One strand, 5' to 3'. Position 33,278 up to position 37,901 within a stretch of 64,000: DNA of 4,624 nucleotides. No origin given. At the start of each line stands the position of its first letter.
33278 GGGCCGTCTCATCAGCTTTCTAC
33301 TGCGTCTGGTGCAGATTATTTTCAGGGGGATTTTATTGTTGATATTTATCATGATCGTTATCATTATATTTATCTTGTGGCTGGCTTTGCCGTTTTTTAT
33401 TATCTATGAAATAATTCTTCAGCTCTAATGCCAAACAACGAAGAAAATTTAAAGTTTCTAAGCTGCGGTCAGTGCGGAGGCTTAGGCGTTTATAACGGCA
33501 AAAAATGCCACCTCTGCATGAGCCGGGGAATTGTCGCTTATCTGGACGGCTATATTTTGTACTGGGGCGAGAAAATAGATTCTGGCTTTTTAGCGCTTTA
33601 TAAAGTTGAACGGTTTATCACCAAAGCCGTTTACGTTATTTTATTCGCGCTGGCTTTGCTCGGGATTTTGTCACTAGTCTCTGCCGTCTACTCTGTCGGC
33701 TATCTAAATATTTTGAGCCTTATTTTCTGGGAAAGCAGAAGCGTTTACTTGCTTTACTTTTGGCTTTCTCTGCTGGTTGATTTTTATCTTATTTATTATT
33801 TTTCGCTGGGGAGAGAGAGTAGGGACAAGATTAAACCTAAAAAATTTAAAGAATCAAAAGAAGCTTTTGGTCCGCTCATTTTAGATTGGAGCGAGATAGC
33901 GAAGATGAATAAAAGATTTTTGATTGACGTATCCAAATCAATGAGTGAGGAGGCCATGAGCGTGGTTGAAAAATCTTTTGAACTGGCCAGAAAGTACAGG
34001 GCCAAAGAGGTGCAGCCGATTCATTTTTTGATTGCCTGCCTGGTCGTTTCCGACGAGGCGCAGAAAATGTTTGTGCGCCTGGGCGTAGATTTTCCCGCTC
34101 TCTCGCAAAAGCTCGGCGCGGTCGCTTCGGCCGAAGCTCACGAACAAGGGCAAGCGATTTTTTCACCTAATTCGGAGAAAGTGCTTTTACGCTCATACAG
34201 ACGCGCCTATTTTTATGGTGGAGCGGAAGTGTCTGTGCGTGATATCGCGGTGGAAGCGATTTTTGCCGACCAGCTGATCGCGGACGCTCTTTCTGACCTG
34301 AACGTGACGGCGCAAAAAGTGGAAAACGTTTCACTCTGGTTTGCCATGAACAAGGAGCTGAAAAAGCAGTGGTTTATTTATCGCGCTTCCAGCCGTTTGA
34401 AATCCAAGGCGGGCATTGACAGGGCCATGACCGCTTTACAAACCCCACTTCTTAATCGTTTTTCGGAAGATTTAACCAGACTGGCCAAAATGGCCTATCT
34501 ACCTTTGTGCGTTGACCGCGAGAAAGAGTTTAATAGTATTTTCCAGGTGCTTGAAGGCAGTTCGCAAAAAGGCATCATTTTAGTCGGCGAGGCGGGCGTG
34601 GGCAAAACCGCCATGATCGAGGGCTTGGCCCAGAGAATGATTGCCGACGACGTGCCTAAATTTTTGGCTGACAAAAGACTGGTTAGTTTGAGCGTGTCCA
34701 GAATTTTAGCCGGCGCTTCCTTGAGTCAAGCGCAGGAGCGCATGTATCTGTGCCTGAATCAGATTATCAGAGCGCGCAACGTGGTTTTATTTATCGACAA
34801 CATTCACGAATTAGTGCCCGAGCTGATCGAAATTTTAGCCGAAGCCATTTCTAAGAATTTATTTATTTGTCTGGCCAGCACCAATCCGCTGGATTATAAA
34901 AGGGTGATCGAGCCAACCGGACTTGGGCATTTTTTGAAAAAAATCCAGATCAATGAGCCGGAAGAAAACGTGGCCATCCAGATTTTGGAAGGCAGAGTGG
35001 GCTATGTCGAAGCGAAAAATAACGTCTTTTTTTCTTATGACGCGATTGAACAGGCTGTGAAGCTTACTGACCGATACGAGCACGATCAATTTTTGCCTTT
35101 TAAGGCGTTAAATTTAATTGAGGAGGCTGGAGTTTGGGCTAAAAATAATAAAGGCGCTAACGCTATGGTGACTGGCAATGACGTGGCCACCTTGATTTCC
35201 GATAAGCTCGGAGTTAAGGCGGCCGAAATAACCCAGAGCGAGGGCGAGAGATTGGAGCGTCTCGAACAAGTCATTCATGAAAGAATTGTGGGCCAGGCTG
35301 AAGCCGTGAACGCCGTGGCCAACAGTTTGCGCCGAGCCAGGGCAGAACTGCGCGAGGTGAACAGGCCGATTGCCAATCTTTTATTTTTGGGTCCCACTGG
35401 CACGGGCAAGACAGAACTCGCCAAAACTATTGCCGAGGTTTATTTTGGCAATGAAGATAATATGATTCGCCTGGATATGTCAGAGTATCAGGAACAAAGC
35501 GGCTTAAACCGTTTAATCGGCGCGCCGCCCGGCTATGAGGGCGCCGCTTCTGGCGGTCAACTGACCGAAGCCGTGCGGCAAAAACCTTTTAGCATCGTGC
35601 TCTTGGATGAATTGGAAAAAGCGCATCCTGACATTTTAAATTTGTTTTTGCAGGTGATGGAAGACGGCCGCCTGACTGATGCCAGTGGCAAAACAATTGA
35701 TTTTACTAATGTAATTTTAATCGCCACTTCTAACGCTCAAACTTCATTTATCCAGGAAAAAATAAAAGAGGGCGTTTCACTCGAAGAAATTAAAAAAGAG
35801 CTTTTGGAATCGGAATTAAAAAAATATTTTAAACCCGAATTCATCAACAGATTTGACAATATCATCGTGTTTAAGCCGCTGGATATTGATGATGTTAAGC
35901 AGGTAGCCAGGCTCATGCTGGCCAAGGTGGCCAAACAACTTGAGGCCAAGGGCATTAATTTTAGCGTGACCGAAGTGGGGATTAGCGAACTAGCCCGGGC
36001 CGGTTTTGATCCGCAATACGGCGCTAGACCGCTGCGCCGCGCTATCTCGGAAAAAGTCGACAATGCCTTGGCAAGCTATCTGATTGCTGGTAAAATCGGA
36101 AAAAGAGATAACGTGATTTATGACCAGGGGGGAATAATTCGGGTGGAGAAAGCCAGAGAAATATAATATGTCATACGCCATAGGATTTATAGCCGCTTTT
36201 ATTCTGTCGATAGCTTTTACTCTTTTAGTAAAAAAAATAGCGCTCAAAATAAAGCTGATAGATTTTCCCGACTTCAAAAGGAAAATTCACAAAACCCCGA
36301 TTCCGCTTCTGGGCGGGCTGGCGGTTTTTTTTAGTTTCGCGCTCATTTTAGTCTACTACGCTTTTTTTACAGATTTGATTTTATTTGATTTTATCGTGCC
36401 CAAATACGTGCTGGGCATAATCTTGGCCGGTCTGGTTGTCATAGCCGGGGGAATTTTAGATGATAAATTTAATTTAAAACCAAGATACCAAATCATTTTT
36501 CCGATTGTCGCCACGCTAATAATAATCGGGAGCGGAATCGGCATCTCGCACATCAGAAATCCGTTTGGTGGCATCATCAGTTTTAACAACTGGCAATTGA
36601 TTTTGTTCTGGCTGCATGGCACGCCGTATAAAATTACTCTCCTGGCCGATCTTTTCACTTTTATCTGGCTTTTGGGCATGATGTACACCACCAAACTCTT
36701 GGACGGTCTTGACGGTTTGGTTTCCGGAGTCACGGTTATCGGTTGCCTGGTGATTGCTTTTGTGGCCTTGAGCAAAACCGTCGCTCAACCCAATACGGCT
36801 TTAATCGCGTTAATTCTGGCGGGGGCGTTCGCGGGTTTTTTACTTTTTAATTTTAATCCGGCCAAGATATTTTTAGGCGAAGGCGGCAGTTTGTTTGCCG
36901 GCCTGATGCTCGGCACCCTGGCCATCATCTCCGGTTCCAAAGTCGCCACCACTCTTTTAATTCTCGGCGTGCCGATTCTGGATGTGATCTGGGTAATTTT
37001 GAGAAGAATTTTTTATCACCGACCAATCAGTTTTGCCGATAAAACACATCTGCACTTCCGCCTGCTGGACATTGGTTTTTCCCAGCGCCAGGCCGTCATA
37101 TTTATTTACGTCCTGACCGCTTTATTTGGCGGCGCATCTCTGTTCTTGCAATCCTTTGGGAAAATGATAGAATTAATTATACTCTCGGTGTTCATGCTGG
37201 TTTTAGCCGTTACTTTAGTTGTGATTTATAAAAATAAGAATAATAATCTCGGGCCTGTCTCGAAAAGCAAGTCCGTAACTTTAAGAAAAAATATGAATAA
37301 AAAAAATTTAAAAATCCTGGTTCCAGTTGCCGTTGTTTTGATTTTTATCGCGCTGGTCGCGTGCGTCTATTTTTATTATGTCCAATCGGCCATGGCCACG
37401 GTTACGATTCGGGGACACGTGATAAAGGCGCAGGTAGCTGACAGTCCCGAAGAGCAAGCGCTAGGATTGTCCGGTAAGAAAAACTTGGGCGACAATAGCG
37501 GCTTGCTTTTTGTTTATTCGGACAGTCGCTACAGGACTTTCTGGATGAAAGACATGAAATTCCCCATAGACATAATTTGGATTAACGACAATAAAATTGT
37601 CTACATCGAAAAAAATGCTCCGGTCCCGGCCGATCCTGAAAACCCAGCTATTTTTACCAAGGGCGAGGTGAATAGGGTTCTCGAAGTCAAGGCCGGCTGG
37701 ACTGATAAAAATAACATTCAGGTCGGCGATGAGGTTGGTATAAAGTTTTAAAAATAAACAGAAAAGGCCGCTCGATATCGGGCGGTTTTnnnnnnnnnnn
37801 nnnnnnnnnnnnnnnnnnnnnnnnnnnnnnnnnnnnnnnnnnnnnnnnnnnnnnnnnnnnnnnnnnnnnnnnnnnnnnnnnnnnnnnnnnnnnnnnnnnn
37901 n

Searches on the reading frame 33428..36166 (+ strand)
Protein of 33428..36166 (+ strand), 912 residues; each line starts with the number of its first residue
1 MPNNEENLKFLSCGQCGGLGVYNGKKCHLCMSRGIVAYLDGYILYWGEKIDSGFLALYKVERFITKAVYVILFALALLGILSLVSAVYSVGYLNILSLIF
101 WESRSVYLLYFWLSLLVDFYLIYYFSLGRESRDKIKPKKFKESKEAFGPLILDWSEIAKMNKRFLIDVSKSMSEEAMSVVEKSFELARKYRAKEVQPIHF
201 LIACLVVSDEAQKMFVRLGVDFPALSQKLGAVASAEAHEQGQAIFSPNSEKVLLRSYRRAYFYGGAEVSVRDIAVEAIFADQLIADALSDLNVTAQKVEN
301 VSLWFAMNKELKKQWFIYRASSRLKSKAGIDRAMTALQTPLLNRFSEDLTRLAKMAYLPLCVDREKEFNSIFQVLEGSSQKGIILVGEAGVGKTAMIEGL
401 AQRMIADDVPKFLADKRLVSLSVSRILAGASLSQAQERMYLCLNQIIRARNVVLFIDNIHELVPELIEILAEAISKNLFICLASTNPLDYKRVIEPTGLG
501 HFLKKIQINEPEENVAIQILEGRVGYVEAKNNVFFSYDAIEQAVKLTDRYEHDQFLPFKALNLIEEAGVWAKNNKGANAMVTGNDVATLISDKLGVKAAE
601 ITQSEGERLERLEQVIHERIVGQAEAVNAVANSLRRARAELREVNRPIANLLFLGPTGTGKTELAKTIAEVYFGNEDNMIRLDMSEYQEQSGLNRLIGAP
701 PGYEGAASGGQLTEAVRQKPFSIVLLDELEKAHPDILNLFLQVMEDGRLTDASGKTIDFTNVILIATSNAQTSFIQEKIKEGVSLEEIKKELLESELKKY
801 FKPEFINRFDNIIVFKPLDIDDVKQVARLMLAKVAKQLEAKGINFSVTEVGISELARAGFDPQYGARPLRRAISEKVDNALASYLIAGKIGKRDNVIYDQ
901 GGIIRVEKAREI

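Call 33: search_protein_families(library=pfam, proteins=[window:33428-36166:+], max_evalue=0.00001)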
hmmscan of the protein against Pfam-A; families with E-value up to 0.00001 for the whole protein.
window:33428-36166:+ (912 aa): 15 families
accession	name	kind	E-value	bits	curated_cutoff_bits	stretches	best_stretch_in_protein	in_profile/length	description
PF07724.20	AAA_2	-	2e-64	217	27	1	646-812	1-166/166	AAA domain (Cdc48 subfamily)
PF10431.15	ClpB_D2-small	-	1.4e-20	73.6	21.9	1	818-896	1-79/81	C-terminal, D2-small domain, of ClpB protein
PF00004.35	AAA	-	5.9e-19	69.3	21.2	2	651-774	1-114/131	ATPase family associated with various cellular activities (AAA)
PF07728.20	AAA_5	-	2.8e-18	66.7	22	1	650-774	1-126/139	AAA domain (dynein-related subfamily)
PF00158.32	Sigma54_activat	-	1.2e-11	45.1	20.2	1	632-772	6-145/168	Sigma-54 interaction domain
PF13401.12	AAA_22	-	1.3e-10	42.1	27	0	379-471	4-105/130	AAA domain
PF17871.7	AAA_lid_9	-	3.7e-10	40.1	22.8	1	514-579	3-68/104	AAA lid domain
PF13191.12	AAA_16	-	8.4e-09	36.6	32.6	0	363-462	4-144/167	AAA ATPase domain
PF01637.24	ATPase_2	-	9.9e-08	32.5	33.2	0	362-404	2-44/225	ATPase domain predominantly from Archaea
PF13173.12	AAA_14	-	8.4e-07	29.5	27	0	381-492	3-105/129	AAA domain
PF20720.3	nSTAND3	-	1.6e-06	28.3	27.2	0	367-408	6-45/155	Novel STAND NTPase 3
PF12775.13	AAA_7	-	1.8e-06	28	25.8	0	378-408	31-61/181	P-loop containing dynein motor region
PF05673.19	DUF815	-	3.2e-06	26.9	23.8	0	611-841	21-217/249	Protein of unknown function (DUF815)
PF05729.18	NACHT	-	4.5e-06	27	26.7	0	383-411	3-31/167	NACHT domain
PF02367.23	TsaE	-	9.6e-06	26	26.6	0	373-406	12-47/128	Threonylcarbamoyl adenosine biosynthesis protein TsaE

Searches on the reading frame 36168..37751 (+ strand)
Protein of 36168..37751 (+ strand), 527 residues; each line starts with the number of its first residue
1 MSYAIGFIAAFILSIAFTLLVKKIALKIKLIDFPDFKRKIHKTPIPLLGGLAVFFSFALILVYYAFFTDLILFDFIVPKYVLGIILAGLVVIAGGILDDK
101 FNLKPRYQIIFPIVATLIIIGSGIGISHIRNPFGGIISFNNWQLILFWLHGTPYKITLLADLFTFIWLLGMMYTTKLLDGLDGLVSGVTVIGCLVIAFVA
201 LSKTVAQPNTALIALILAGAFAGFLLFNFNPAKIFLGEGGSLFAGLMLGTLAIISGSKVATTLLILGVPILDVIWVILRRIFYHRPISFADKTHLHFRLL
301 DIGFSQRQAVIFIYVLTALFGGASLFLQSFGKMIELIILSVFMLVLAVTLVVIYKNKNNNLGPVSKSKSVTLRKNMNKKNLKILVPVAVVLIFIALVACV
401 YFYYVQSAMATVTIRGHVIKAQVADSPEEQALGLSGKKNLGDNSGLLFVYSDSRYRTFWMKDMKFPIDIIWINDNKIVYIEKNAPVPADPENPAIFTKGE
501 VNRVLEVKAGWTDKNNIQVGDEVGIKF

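Call 33: search_protein_families(library=pfam, proteins=[window:36168-37751:+], max_evalue=0.00001)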
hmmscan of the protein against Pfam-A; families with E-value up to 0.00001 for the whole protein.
window:36168-37751:+ (527 aa): 2 families
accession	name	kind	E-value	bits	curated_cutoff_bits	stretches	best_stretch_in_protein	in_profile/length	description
PF02643.20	DUF192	-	2.9e-29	101.5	27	1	419-524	1-95/96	Uncharacterized ACR, COG1430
PF00953.26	Glycos_transf_4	-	1.3e-27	97.2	27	1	82-255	2-159/160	Glycosyl transferase family 4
